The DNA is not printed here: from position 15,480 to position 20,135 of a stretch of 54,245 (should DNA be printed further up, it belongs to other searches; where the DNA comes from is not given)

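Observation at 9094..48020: Six high-GC single-gene islets embedded in intergenic spacers of an AT-rich chromosome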

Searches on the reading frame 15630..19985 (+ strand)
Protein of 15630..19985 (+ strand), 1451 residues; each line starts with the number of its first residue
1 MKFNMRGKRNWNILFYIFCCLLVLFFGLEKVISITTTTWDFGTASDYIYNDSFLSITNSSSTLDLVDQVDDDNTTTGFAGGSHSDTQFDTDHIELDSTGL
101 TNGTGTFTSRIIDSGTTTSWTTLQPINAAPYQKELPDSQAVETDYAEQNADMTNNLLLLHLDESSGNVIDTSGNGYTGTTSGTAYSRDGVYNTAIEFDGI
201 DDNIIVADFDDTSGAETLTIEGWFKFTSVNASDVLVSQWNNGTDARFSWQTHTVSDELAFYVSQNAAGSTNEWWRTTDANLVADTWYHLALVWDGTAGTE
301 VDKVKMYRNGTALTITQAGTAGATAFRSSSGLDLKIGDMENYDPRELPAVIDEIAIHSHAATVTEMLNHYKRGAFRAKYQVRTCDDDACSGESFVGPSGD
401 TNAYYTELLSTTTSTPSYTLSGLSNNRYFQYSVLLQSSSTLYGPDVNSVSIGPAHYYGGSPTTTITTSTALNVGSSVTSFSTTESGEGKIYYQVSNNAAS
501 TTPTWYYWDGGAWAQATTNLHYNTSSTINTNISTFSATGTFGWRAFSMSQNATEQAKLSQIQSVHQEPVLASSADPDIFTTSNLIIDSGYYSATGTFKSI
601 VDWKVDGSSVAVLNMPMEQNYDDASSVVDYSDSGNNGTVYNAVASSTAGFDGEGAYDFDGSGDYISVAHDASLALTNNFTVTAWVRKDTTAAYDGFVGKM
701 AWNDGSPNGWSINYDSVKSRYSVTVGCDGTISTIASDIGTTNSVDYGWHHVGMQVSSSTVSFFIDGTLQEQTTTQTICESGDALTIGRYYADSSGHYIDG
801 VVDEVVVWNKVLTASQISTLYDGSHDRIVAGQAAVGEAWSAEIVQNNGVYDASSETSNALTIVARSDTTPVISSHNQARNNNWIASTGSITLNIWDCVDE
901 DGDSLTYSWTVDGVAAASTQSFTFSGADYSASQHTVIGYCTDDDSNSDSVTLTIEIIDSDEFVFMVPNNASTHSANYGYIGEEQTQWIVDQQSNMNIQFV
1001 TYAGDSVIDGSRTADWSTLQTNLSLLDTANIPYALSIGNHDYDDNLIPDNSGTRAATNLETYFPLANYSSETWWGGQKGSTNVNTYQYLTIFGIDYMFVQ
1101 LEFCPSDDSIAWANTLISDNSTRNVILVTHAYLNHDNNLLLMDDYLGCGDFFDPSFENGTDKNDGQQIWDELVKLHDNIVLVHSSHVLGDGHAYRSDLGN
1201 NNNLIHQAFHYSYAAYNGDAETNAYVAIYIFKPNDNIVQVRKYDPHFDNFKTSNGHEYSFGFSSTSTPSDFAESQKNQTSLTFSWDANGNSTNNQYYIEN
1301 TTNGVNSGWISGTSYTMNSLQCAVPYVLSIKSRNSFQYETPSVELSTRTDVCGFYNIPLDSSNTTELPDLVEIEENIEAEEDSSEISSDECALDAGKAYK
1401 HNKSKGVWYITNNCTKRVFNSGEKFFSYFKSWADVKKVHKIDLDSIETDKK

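Call 75: search_protein_families(library=pfam, proteins=[window:15630-19985:+], max_evalue=0.00001)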
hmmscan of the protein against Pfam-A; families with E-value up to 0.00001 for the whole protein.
window:15630-19985:+ (1451 aa): 1 family
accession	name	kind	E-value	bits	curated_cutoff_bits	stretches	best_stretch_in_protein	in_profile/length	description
PF13385.13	Laminin_G_3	-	2.3e-30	106.2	27.6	2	659-818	1-151/151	Concanavalin A-like lectin/glucanases superfamily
